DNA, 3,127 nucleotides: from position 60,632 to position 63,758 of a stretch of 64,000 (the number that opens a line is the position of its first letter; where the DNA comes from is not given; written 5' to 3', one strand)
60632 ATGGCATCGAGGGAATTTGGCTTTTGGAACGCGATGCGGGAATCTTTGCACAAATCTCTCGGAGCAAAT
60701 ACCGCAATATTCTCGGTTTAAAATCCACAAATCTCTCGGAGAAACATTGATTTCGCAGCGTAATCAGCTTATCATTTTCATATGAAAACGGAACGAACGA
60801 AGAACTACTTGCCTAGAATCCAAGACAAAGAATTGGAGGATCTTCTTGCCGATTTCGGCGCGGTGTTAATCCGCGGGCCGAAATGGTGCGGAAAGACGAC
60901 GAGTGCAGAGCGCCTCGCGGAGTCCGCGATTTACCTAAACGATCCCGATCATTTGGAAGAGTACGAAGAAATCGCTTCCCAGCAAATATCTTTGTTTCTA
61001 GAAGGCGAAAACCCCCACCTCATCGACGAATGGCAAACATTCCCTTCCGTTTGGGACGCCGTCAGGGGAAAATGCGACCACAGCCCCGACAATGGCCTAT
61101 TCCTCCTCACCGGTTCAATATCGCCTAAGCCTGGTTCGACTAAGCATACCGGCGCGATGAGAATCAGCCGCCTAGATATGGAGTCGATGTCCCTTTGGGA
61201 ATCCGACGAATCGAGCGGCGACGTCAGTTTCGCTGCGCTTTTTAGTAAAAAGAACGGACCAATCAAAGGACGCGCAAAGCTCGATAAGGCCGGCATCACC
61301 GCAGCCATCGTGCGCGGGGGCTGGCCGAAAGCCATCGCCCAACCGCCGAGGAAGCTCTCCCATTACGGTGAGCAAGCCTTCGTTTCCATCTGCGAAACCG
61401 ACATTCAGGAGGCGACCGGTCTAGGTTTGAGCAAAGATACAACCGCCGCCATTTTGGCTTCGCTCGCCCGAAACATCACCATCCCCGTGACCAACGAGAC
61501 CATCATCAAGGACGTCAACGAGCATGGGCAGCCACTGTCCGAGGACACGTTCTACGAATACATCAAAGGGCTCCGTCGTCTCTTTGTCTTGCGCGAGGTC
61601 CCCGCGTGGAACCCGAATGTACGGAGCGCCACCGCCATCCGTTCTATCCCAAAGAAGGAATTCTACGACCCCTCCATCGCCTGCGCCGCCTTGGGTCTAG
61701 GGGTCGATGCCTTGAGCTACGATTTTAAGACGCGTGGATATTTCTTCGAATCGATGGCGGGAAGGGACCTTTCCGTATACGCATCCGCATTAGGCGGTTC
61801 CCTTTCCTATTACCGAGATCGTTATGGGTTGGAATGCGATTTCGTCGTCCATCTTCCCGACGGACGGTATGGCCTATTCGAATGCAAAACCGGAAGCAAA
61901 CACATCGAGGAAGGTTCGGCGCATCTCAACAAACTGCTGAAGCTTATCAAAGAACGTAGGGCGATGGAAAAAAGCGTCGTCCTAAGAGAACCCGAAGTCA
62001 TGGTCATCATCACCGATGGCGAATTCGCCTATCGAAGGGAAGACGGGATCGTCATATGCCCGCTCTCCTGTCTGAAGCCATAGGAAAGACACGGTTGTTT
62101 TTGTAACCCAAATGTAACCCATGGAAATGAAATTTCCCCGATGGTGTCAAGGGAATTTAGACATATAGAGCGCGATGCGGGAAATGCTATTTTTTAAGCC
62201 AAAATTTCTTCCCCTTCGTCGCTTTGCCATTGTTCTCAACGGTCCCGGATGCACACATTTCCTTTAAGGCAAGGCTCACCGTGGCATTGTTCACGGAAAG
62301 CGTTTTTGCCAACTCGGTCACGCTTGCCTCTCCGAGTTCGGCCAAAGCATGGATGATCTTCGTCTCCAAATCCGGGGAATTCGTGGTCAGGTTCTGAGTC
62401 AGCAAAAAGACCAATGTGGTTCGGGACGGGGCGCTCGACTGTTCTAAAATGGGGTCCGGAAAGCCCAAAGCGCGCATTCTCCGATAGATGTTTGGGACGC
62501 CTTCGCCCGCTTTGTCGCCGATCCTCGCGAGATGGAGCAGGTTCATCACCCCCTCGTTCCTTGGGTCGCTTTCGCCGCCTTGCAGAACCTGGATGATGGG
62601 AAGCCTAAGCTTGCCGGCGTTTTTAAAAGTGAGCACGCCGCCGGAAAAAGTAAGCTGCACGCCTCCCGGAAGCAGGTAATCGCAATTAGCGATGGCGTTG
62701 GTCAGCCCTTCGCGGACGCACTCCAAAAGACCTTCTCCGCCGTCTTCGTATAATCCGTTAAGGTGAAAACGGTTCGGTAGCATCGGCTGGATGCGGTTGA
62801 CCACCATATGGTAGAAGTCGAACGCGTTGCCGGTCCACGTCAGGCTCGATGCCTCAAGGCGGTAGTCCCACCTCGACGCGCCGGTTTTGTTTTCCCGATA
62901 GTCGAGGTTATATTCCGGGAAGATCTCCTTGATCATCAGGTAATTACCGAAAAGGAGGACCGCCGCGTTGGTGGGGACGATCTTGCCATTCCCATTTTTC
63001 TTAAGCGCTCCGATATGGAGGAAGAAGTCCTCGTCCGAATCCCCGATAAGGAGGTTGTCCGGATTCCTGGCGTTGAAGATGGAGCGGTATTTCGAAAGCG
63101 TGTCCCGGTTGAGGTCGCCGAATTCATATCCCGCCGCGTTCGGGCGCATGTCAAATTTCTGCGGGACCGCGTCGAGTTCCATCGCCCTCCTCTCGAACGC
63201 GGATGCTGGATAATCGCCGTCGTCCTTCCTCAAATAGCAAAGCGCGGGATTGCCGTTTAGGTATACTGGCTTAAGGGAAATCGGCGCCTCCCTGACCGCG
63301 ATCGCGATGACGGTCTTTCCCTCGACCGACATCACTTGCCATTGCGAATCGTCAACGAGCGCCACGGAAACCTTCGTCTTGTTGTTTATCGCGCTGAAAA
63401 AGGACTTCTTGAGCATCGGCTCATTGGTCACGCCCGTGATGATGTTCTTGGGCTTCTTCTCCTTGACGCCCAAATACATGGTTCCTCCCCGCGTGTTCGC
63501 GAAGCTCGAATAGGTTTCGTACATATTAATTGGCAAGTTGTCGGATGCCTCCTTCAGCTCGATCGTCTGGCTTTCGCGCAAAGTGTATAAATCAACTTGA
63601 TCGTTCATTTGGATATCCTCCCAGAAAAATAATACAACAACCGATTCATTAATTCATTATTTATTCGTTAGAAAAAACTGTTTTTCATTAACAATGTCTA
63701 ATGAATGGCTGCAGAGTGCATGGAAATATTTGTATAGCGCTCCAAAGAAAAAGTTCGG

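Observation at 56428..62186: Individual ATPase genes are bracketed by paired copies of longer repeat elements (E1/E2 and A/B)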

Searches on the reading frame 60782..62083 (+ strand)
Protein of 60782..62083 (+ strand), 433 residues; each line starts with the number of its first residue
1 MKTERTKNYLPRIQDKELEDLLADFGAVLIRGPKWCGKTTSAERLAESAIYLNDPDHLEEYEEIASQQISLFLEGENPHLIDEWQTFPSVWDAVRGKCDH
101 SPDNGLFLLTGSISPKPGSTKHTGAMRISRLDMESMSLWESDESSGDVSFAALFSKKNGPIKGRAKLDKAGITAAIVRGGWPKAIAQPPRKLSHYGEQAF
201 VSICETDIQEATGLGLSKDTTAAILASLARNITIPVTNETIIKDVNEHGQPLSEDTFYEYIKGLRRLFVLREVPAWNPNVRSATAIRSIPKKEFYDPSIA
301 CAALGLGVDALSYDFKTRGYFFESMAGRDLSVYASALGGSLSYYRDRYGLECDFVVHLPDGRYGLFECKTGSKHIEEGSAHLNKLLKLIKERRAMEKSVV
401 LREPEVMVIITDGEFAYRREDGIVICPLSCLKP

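Call 8: search_protein_families(library=pfam, proteins=[window:60782-62083:+], max_evalue=0.001)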
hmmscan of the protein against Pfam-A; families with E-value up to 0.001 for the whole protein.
window:60782-62083:+ (433 aa): 2 families
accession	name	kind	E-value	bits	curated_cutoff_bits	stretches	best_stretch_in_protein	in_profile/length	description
PF13635.12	DUF4143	-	2.9e-22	79.6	28.1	1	217-370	12-159/160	Domain of unknown function (DUF4143)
PF13173.12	AAA_14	-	5.4e-10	39.8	27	1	27-140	4-127/129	AAA domain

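Call 33: search_protein_families(library=padloc, proteins=[window:60782-62083:+], max_evalue=0.01)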
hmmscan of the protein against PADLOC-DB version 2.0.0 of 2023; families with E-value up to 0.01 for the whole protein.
window:60782-62083:+ (433 aa): 4 families
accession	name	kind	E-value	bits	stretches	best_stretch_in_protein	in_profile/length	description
PDLC04790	PDC-S01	-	1.1e-48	164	1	8-404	10-399/422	-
PDLC04789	PDC-S01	-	1.9e-11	41.6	1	11-300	3-271/375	-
PDLC04791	PDC-S01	-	2.4e-08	31.1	1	255-385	240-366/395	-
PDLC04787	PDC-S01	-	4.2e-07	27.2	1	75-284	92-286/412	-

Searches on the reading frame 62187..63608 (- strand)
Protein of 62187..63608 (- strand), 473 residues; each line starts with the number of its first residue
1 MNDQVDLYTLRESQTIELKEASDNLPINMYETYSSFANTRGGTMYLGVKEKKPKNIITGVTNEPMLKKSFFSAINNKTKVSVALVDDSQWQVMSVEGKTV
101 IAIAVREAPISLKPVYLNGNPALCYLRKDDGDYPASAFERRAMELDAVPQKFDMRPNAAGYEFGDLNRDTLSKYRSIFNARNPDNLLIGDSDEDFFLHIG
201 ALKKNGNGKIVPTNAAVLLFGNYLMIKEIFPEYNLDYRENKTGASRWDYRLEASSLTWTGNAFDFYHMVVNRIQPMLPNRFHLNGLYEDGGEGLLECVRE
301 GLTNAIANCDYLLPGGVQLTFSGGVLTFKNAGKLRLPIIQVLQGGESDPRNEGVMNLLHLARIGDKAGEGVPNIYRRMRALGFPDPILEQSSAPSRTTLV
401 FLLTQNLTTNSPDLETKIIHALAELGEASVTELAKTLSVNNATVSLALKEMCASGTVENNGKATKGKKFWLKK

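Call 8: search_protein_families(library=pfam, proteins=[window:62187-63608:-], max_evalue=0.001)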
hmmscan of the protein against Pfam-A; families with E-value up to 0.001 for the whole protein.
window:62187-63608:- (473 aa): 4 families
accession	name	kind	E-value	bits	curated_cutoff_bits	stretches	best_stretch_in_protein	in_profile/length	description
PF04326.19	SLFN_AlbA_2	-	6.5e-12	46.5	25.3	1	12-135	1-117/118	Schlafen, AlbA_2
PF13749.12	HATPase_c_4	-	3.4e-06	27.4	26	1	325-392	12-82/89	Putative ATP-dependent DNA helicase recG C-terminal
PF01047.28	MarR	-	0.00038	20.7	24.6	1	415-457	5-47/59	MarR family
PF01022.26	HTH_5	-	0.00065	20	22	0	417-451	6-39/47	Bacterial regulatory protein, arsR family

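Call 9: find_encoding_contigs(protein=window:62187-63608:-, flank=10000, max_places=6)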
Protein window:62187-63608:- (473 aa): 15 contigs read that carry it; 5 places shown.
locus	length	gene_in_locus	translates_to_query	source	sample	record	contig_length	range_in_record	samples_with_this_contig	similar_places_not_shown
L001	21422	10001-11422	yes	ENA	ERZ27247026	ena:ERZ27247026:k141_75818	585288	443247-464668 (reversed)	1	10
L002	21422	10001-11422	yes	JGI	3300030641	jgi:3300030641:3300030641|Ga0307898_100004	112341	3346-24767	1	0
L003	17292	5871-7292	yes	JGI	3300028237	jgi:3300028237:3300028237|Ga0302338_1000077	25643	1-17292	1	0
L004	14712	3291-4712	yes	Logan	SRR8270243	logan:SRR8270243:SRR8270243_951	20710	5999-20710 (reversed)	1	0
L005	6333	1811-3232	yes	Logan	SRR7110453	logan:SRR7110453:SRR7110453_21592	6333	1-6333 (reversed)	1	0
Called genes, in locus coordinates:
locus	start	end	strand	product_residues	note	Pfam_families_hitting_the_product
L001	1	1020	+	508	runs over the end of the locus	PF13396:PLDc_N (weak), PF13091:PLDc_2, PF00614:PLDc (weak), PF13091:PLDc_2, PF00614:PLDc (weak)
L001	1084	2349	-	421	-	PF06580:His_kinase, PF02518:HATPase_c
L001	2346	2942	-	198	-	PF12844:HTH_19, PF13560:HTH_31, PF01381:HTH_3, PF00072:Response_reg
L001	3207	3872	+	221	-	-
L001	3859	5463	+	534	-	PF01289:Thiol_cytolysin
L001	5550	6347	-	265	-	PF14808:TMEM164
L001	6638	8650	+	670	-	PF01764:Lipase_3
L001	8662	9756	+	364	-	-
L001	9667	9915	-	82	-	-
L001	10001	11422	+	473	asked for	PF04326:SLFN_AlbA_2, PF13749:HATPase_c_4 (weak)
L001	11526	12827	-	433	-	PF13173:AAA_14, PF13635:DUF4143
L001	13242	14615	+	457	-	PF13173:AAA_14, PF13635:DUF4143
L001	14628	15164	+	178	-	-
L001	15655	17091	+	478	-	PF01637:ATPase_2, PF13191:AAA_16 (weak), PF13173:AAA_14 (weak)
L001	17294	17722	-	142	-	PF00583:Acetyltransf_1, PF13527:Acetyltransf_9, PF13673:Acetyltransf_10, PF13508:Acetyltransf_7, PF08445:FR47 (weak)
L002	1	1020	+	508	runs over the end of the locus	PF13396:PLDc_N (weak), PF13091:PLDc_2, PF00614:PLDc (weak), PF13091:PLDc_2, PF00614:PLDc (weak)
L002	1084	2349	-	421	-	PF06580:His_kinase, PF02518:HATPase_c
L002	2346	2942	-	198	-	PF12844:HTH_19, PF13560:HTH_31, PF01381:HTH_3, PF00072:Response_reg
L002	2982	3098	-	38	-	-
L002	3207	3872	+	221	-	-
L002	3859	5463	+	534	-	PF01289:Thiol_cytolysin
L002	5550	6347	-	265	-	PF14808:TMEM164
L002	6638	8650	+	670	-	PF01764:Lipase_3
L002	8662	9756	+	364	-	-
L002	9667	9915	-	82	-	-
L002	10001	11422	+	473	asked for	PF04326:SLFN_AlbA_2, PF13749:HATPase_c_4 (weak)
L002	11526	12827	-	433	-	PF13173:AAA_14, PF13635:DUF4143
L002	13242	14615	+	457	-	PF13173:AAA_14, PF13635:DUF4143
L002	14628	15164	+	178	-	-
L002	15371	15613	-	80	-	-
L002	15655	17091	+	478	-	PF01637:ATPase_2, PF13191:AAA_16 (weak), PF13173:AAA_14 (weak)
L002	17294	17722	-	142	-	PF00583:Acetyltransf_1, PF13527:Acetyltransf_9, PF13673:Acetyltransf_10, PF13508:Acetyltransf_7, PF08445:FR47 (weak)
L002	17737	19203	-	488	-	PF01637:ATPase_2, PF13191:AAA_16 (weak)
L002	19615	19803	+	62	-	PF01381:HTH_3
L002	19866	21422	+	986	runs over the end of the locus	PF20464:MmeI_N, PF20465:MmeI_hel, PF02384:N6_Mtase (faint), PF20473:MmeI_Mtase, PF07669:Eco57I, PF20466:MmeI_TRD, PF20467:MmeI_C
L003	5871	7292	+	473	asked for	PF04326:SLFN_AlbA_2, PF13749:HATPase_c_4 (weak)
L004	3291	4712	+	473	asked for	PF04326:SLFN_AlbA_2, PF13749:HATPase_c_4 (weak)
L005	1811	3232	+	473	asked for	PF04326:SLFN_AlbA_2, PF13749:HATPase_c_4 (weak)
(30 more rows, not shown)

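Call 33: search_protein_families(library=padloc, proteins=[window:62187-63608:-], max_evalue=0.01)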
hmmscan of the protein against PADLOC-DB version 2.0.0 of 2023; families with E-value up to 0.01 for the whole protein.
window:62187-63608:- (473 aa): 6 families
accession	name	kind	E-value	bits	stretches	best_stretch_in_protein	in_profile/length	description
PDLC01848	CARF3--CARF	-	1.5e-05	22.8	1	400-468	124-190/197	-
PDLC01434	CasR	-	5.3e-05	21.2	1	413-463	128-177/191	"CAS-I,CAS-II,CAS-III,CAS-IV,CAS-V,CAS-VI; associated_signaling"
PDLC01268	CasR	-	7e-05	20.9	1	414-465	125-173/179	"CAS-I,CAS-II,CAS-III,CAS-IV,CAS-V,CAS-VI; associated_signaling"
PDLC01044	Csa3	-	7.7e-05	20.7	1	408-461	131-183/194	Type I-A associated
PDLC01850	CARF3--CARF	-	0.0048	14.8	1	406-464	138-196/209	-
PDLC01879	CARF3--CARF_TM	-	0.0057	14.3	1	397-464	141-203/222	-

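Call 82: find_homologous_proteins(query=L002:19866-21422:+, max_evalue=1e-50)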
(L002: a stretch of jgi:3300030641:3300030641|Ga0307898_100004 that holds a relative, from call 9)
Query L002:19866-21422:+ (519 aa): 6852 proteins with E <= 1e-50 among 8000 candidates; the best 120 are listed.
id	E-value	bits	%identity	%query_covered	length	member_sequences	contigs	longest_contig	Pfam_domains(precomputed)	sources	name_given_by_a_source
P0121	1.9e-142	494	50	100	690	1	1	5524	PF20465.5,PF02384.23,PF07669.18,PF20464.4,PF20473.5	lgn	-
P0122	1.1e-141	491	51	100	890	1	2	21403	PF20465.5,PF07669.18,PF20466.4,PF20464.4,PF20467.4,PF20473.5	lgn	-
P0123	2.5e-141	490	52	100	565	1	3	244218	PF20465.5,PF07669.18,PF20464.4,PF20473.5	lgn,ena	-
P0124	3.5e-141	489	52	100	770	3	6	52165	PF20465.5,PF07669.18,PF20466.4,PF20464.4,PF20473.5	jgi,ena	-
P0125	6.9e-141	488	51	100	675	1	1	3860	PF20465.5,PF07669.18,PF20464.4,PF20473.5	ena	-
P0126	7.6e-141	488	51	100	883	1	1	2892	PF20465.5,PF07669.18,PF20466.4,PF20464.4,PF20467.4,PF20473.5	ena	-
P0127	1.3e-140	487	51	100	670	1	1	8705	PF20465.5,PF07669.18,PF20464.4,PF20473.5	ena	-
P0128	2.0e-140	487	50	100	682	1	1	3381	PF20465.5,PF07669.18,PF20466.4,PF20464.4,PF20473.5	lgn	-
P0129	2.2e-140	487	50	100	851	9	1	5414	PF20465.5,PF07669.18,PF20466.4,PF20464.4,PF20473.5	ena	-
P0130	2.8e-140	486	50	100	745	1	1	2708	PF20465.5,PF07669.18,PF20464.4,PF20473.5,PF16658.12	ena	-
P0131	2.9e-140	486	50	100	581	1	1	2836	PF20465.5,PF07669.18,PF20464.4,PF20473.5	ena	-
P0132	3.0e-140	486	50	100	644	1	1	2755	PF20465.5,PF02384.23,PF07669.18,PF20464.4,PF20473.5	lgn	-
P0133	3.1e-140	486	50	100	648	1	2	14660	PF20465.5,PF07669.18,PF20464.4,PF20473.5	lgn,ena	-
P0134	3.2e-140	486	50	100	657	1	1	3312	PF20465.5,PF07669.18,PF20464.4,PF20473.5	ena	-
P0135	3.4e-140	486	50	100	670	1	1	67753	PF20465.5,PF07669.18,PF20464.4,PF20473.5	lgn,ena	-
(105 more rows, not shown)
